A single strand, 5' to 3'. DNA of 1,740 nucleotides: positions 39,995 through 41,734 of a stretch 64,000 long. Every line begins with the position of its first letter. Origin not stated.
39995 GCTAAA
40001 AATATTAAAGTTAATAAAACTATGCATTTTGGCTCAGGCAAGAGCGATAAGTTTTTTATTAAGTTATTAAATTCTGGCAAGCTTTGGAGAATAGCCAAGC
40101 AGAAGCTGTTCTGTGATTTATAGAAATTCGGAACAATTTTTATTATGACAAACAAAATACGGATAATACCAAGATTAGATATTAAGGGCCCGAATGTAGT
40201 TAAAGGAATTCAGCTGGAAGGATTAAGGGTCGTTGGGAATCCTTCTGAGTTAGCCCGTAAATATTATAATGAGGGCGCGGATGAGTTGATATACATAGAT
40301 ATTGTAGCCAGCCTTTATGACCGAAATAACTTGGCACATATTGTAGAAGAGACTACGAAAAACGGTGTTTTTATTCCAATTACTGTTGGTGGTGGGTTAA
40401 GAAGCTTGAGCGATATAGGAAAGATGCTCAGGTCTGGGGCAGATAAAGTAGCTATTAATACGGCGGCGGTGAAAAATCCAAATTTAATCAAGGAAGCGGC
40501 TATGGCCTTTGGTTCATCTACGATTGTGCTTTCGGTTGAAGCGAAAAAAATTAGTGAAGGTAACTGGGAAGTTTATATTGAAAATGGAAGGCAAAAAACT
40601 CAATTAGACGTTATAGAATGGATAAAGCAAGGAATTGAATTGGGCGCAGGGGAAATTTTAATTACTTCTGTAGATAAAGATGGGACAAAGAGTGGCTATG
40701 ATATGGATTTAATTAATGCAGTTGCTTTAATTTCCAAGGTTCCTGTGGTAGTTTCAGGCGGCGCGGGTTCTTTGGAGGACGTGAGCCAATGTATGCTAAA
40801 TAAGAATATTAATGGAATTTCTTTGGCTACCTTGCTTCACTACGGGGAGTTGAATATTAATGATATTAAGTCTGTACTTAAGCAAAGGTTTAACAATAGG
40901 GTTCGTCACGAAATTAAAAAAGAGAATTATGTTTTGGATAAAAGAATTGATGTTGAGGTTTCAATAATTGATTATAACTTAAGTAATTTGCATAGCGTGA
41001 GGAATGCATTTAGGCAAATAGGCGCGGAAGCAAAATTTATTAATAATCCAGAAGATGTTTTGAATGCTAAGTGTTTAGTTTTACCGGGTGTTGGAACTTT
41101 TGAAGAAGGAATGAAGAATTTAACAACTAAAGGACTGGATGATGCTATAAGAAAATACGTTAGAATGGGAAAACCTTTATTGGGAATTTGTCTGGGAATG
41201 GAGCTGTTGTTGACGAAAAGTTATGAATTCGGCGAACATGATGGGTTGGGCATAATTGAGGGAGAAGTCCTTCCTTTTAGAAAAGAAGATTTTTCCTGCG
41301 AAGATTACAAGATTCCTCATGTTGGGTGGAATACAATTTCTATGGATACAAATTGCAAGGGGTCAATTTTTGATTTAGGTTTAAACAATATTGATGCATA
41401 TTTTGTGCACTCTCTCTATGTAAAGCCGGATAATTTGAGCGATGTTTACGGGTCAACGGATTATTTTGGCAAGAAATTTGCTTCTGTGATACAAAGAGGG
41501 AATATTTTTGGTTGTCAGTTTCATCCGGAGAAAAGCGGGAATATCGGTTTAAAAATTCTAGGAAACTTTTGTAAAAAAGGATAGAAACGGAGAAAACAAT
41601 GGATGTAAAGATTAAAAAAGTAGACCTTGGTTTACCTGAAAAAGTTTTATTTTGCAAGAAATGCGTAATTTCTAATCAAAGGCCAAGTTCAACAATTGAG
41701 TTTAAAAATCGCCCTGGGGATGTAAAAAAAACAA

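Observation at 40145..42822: Reverse-order HisF-HisH fusion paired with a WbuX-like amidotransferase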

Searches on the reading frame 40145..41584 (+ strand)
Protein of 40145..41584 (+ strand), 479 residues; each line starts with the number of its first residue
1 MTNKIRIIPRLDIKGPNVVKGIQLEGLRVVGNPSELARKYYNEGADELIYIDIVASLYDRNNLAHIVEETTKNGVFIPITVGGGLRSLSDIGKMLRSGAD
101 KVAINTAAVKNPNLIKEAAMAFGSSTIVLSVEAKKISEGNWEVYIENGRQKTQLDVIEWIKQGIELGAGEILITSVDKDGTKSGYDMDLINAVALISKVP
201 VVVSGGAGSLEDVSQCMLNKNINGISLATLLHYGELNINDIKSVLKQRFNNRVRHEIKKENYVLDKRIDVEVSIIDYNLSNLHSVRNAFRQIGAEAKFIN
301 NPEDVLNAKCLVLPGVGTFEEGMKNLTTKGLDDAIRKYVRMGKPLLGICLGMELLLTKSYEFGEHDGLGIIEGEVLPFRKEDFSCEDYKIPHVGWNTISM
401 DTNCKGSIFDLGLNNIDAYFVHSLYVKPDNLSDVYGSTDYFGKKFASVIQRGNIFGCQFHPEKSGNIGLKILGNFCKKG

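Call 4: search_protein_families(library=pfam, proteins=[window:40145-41584:+])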
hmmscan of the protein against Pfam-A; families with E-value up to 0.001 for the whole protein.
window:40145-41584:+ (479 aa): 6 families
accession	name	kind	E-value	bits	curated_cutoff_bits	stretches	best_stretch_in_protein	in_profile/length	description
PF00977.27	His_biosynth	-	3.3e-64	216.9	23.6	1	6-236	1-227/228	Histidine biosynthesis protein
PF00117.34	GATase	-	1.4e-20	74.3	22.8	1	274-475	2-186/190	Glutamine amidotransferase class-I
PF07685.20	GATase_3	-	9.1e-07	29.1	27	1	290-374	20-114/196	CobB/CobQ-like glutamine amidotransferase domain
PF01174.25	SNO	-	4.8e-06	27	27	1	287-466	13-174/188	SNO glutamine amidotransferase family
PF05690.20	ThiG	-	0.00038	20.3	23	0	73-135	172-235/247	Thiazole biosynthesis protein ThiG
PF01207.24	Dus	-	0.00065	19.3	20.4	0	72-122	180-232/311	Dihydrouridine synthase (Dus)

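Call 5: search_protein_families(library=ncbifam, proteins=[window:40145-41584:+])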
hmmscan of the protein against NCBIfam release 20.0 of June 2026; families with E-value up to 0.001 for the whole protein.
window:40145-41584:+ (479 aa): 23 families
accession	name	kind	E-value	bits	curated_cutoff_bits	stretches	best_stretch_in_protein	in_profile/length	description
TIGR00735.1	hisF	equivalog_domain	3.2e-82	275.6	294.55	1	6-248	5-249/254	imidazole glycerol phosphate synthase subunit HisF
TIGR03572.1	WbuZ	equivalog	4.4e-78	261.8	299.7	1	4-233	3-232/232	glycosyl amidation-associated protein WbuZ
TIGR01855.1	IMP_synth_hisH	equivalog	1e-58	198.4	105.4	1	272-477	1-197/198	imidazole glycerol phosphate synthase subunit HisH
NF038364.1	AglZ_HisF2_fam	equivalog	3.2e-56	190.5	310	1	4-233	2-230/248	AglZ/HisF2 family acetamidino modification protein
NF010608.0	PRK14004.1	equivalog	3.3e-43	147.8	216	1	272-477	2-208/210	imidazole glycerol phosphate synthase subunit HisH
NF010112.0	PRK13585.1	equivalog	1.2e-39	136.4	243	1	4-246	2-239/241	1-(5-phosphoribosyl)-5-[(5-phosphoribosylamino)methylideneamino]imidazole-4-carboxamide isomerase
TIGR00007.1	TIGR00007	equivalog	1.8e-33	116.1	228.95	1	7-237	1-227/231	1-(5-phosphoribosyl)-5-[(5-phosphoribosylamino)methylideneamino]imidazole-4-carboxamide isomerase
NF010113.0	PRK13586.1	equivalog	6.1e-23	81.7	238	1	6-215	3-206/232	1-(5-phosphoribosyl)-5-((5-phosphoribosylamino)methylideneamino)imidazole-4-carboxamide isomerase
TIGR01919.1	hisA-trpF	equivalog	1e-21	77.6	306.45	1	7-217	5-212/243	bifunctional 1-(5-phosphoribosyl)-5-((5-phosphoribosylamino)methylideneamino)imidazole-4-carboxamide isomerase/phosphoribosylanthranilate is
NF010114.0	PRK13587.1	equivalog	2.2e-16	60.2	305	1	75-216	75-210/234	1-(5-phosphoribosyl)-5-((5-phosphoribosylamino)methylideneamino)imidazole-4-carboxamide isomerase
NF003156.0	PRK04128.1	equivalog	8.2e-16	58.6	285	1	4-246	1-229/231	1-(5-phosphoribosyl)-5-((5-phosphoribosylamino)methylideneamino)imidazole-4-carboxamide isomerase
NF010712.0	PRK14114.1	equivalog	3.8e-11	43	327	1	17-216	16-206/241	1-(5-phosphoribosyl)-5-((5-phosphoribosylamino)methylideneamino)imidazole-4-carboxamide isomerase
TIGR02129.1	hisA_euk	equivalog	6.4e-11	42.4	229.3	1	79-216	80-221/255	phosphoribosylformimino-5-aminoimidazole carboxamide ribotide isomerase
NF001989.1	PRK00784.1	equivalog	3.7e-10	39.1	273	1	256-358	245-337/480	cobyric acid synthase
NF001975.0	PRK00758.1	equivalog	5.9e-10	39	198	1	271-357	3-83/185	GMP synthase subunit A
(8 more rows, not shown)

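Call 6: find_homologous_proteins(query=window:40145-41581:+, max_evalue=1e-10)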
Query window:40145-41581:+ (479 aa): 7939 proteins with E <= 1e-10 among 8000 candidates; the best 120 are listed.
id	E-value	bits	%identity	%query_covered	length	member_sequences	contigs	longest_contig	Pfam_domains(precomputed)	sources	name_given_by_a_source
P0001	0.0e+0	1071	100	100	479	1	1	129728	PF00117.35,PF07685.21,PF01174.26,PF00977.28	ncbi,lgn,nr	ncbi:MAG: imidazole glycerol phosphate synthase subunit HisF [Candidatus Omnitrophica bacterium]|nr:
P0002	1.1e-204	699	66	99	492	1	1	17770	PF00117.35,PF07685.21,PF00977.28,PF01207.24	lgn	-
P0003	3.6e-202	690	64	99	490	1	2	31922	PF00117.35,PF07685.21,PF03060.22,PF01174.26,PF00977.28,PF01207.24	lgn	-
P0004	2.9e-198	677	63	99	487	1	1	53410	PF00117.35,PF07685.21,PF03060.22,PF00977.28,PF01207.24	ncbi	-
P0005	5.8e-195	667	62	99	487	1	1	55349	PF00117.35,PF07685.21,PF03060.22,PF01174.26,PF00977.28,PF01207.24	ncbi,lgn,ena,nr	ncbi:MAG: imidazole glycerol phosphate synthase subunit HisF [Candidatus Omnitrophica bacterium]|nr:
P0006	5.6e-194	663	63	99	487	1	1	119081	PF00117.35,PF07685.21,PF03060.22,PF00977.28,PF01207.24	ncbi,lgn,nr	ncbi:MAG: imidazole glycerol phosphate synthase subunit HisF [Candidatus Omnitrophica bacterium]|nr:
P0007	7.7e-194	663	63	98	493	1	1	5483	PF00117.35,PF07685.21,PF00977.28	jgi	jgi:imidazole glycerol-phosphate synthase subunit HisF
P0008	2.2e-191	655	61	99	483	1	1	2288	PF00117.35,PF07685.21,PF03060.22,PF00977.28,PF01207.24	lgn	-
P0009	1.0e-188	646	60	99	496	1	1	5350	PF00117.35,PF07685.21,PF03060.22,PF02581.24,PF00977.28,PF01207.24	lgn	-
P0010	1.9e-188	645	60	99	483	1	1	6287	PF00117.35,PF07685.21,PF00977.28,PF01207.24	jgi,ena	-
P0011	1.4e-186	639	60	99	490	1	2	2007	PF07722.20,PF00117.35,PF07685.21,PF03060.22,PF02581.24,PF00977.28,PF01207.24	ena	-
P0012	9.2e-184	630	59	99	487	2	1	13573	PF00117.35,PF07685.21,PF00977.28,PF01207.24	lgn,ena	-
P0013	1.2e-182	626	60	99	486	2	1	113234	PF00117.35,PF07685.21,PF03060.22,PF02581.24,PF01174.26,PF00977.28,PF01207.24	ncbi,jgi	-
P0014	2.0e-181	622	57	99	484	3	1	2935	PF00117.35,PF07685.21,PF03060.22,PF00977.28,PF01207.24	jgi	-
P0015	1.1e-177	610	56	99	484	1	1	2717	PF00117.35,PF07685.21,PF00977.28,PF01207.24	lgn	-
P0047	8.6e-153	528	50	99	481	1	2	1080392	PF07722.20,PF05690.21,PF00117.35,PF07685.21,PF03060.22,PF01174.26,PF00977.28,PF01207.24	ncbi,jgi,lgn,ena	-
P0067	1.5e-148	514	47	99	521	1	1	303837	PF04309.19,PF00117.35,PF07685.21,PF03060.22,PF02581.24,PF01174.26,PF01180.28,PF00977.28,PF01207.24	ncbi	-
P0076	6.7e-147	508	52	99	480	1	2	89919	PF00117.35,PF07685.21,PF01174.26,PF00977.28,PF01207.24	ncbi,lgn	ncbi:MAG: imidazole glycerol phosphate synthase subunit HisH [Promethearchaeota archaeon]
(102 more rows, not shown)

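Call 8: find_related_loci(query=window:40145-41581:+, collection=genome_contigs, flank=8000)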
Query window:40145-41581:+ (479 aa) in genome_contigs; peptide patterns used: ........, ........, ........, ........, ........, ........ (x = any residue, [..] = any of these).
483 stretches matched a pattern; 429 encode a relative of the query (tblastn E <= 1e-3); the best 80 are kept; 80 distinct loci.
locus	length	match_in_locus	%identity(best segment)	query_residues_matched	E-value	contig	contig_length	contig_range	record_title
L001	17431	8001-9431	62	1-477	0e+0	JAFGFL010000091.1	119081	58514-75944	MAG: Candidatus Omnitrophota bacterium isolate Zod_Metabat.1316 k87_14602565, whole genome shotgun sequence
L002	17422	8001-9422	62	5-477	0e+0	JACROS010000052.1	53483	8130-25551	MAG: Candidatus Omnitrophota bacterium isolate NC_groundwater_1967_Pr3_S-0.2um_38_3 scaffold_46756, whole genome shotgun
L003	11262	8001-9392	47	5-477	4e-144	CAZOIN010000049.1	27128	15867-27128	MAG TPA_asm: uncultured Candidatus Saccharibacteria bacterium isolate binchicken_co203_272 genome assembly, contig: k141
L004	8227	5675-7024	41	6-475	3e-112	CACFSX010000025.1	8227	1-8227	uncultured Alphaproteobacteria bacterium isolate AG-908-P05 genome assembly, contig: AG-908-P05_NODE_25, whole genome sh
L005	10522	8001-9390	57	3-475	3e-125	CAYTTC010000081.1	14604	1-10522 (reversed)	MAG TPA_asm: uncultured Propylenella sp. isolate SRP136066_co1_12 genome assembly, contig: NODE_4639_length_14604_cov_35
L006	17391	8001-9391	52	3-475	8e-120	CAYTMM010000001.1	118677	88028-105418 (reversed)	MAG TPA_asm: uncultured Sphingosinicella sp. isolate SRP344714_co2_99 genome assembly, contig: NODE_318_length_118677_co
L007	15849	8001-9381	53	5-475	5e-118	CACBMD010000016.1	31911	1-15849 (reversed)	uncultured SAR116 cluster alpha proteobacterium isolate AG-899-L08 genome assembly, contig: AG-899-L08_NODE_16, whole ge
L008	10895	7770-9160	53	5-477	2e-120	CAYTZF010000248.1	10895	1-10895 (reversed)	MAG TPA_asm: uncultured Sideroxydans sp. isolate SRP118108_co2_85 genome assembly, contig: k141_1182985, whole genome sh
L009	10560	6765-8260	58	5-478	9e-83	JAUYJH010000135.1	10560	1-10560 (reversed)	MAG: Deltaproteobacteria bacterium isolate C24_metabat.bin.128 C24_k141_528241, whole genome shotgun sequence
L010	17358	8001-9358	56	6-479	6e-120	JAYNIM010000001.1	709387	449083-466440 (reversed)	MAG: bacterium isolate 139544_COM_metabat_bins_sens.tsv.091 NODE_1_length_709387_cov_7.835404, whole genome shotgun sequ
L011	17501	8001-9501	54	6-475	1e-81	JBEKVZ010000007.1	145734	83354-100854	MAG: Gemmatimonadales bacterium isolate SPRUCE 616 SPRUCE_616_7, whole genome shotgun sequence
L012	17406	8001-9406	55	1-475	3e-81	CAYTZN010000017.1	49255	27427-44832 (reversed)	MAG TPA_asm: uncultured Legionella sp. isolate SRP302895_co1_250 genome assembly, contig: NODE_1242_length_49255_cov_14.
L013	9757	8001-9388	54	1-475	2e-118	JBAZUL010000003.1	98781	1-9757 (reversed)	MAG: Patescibacteria group bacterium isolate SO_2017_GW1_227 NODE_1407_length_98781_cov_3.704533_OW334_2017, whole genom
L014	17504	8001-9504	55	5-471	2e-80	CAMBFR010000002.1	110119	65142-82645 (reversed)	MAG: Candidatus Sulfopaludibacter sp. SbA3 isolate TH-08apr19-233 genome assembly, contig: TH-08apr19-C229, whole genome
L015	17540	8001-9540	54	5-475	3e-79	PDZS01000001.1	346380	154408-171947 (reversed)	MAG: Deltaproteobacteria bacterium YD0425bin51 scaffold1, whole genome shotgun sequence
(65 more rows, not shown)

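Call 23: search_solved_structures(query=window:40145-41581:+, max_evalue=1e-10, show_alignments=4)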
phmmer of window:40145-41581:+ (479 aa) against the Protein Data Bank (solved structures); distinct sequences matched with E-value up to 1e-10: 78 (the best 60 are shown).
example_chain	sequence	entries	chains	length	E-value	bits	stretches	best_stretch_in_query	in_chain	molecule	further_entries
4evz_A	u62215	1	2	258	5.2e-77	262.8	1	6-249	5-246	HisF-LUCA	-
1jvn_A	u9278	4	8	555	5.9e-61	209.8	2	272-478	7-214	BIFUNCTIONAL HISTIDINE BIOSYNTHESIS PROTEIN HISHF | Imidazole glycerol phosphate synthase hisHF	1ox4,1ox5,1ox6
1h5y_A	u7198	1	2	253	2.4e-59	204.5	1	5-248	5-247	HISF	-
1ka9_F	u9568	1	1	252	2.9e-59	204.3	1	5-248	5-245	imidazole glycerol phosphate synthase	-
4j9j_A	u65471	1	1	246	8.6e-57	196.1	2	96-216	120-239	Imidazole glycerol phosphate synthase subunit HisF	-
3og3_A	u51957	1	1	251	2.8e-56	194.5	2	96-216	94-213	Imidazole glycerol phosphate synthase subunit hisF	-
2wjz_A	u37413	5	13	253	1.7e-55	191.9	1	6-249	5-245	IMIDAZOLE GLYCEROL PHOSPHATE SYNTHASE HISF | IMIDAZOLE GLYCEROL PHOSPHATE SYNTHASE SUBUNIT HISF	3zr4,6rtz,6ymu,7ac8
7qc3_A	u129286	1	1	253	1.7e-55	191.9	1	6-249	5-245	Imidazole glycerol phosphate synthase subunit HisF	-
1vh7_A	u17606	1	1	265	1.7e-55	191.8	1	6-249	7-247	Imidazole glycerol phosphate synthase subunit hisF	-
5tql_A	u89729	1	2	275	1.8e-55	191.8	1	6-249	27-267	Imidazole glycerol phosphate synthase subunit HisF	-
2a0n_A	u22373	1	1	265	1.9e-55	191.7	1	6-249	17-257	Imidazole glycerol phosphate synthase subunit hisF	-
3tdn_A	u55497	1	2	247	2e-55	191.6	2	97-216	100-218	FLR SYMMETRIC ALPHA-BETA TIM BARREL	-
1thf_D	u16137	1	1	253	2.3e-55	191.4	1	6-249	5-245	HISF PROTEIN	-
8s8r_D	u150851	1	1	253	3.3e-55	190.9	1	6-249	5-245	Imidazole glycerol phosphate synthase subunit HisF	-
1gpw_A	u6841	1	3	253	8.3e-55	189.6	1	6-249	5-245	HISF PROTEIN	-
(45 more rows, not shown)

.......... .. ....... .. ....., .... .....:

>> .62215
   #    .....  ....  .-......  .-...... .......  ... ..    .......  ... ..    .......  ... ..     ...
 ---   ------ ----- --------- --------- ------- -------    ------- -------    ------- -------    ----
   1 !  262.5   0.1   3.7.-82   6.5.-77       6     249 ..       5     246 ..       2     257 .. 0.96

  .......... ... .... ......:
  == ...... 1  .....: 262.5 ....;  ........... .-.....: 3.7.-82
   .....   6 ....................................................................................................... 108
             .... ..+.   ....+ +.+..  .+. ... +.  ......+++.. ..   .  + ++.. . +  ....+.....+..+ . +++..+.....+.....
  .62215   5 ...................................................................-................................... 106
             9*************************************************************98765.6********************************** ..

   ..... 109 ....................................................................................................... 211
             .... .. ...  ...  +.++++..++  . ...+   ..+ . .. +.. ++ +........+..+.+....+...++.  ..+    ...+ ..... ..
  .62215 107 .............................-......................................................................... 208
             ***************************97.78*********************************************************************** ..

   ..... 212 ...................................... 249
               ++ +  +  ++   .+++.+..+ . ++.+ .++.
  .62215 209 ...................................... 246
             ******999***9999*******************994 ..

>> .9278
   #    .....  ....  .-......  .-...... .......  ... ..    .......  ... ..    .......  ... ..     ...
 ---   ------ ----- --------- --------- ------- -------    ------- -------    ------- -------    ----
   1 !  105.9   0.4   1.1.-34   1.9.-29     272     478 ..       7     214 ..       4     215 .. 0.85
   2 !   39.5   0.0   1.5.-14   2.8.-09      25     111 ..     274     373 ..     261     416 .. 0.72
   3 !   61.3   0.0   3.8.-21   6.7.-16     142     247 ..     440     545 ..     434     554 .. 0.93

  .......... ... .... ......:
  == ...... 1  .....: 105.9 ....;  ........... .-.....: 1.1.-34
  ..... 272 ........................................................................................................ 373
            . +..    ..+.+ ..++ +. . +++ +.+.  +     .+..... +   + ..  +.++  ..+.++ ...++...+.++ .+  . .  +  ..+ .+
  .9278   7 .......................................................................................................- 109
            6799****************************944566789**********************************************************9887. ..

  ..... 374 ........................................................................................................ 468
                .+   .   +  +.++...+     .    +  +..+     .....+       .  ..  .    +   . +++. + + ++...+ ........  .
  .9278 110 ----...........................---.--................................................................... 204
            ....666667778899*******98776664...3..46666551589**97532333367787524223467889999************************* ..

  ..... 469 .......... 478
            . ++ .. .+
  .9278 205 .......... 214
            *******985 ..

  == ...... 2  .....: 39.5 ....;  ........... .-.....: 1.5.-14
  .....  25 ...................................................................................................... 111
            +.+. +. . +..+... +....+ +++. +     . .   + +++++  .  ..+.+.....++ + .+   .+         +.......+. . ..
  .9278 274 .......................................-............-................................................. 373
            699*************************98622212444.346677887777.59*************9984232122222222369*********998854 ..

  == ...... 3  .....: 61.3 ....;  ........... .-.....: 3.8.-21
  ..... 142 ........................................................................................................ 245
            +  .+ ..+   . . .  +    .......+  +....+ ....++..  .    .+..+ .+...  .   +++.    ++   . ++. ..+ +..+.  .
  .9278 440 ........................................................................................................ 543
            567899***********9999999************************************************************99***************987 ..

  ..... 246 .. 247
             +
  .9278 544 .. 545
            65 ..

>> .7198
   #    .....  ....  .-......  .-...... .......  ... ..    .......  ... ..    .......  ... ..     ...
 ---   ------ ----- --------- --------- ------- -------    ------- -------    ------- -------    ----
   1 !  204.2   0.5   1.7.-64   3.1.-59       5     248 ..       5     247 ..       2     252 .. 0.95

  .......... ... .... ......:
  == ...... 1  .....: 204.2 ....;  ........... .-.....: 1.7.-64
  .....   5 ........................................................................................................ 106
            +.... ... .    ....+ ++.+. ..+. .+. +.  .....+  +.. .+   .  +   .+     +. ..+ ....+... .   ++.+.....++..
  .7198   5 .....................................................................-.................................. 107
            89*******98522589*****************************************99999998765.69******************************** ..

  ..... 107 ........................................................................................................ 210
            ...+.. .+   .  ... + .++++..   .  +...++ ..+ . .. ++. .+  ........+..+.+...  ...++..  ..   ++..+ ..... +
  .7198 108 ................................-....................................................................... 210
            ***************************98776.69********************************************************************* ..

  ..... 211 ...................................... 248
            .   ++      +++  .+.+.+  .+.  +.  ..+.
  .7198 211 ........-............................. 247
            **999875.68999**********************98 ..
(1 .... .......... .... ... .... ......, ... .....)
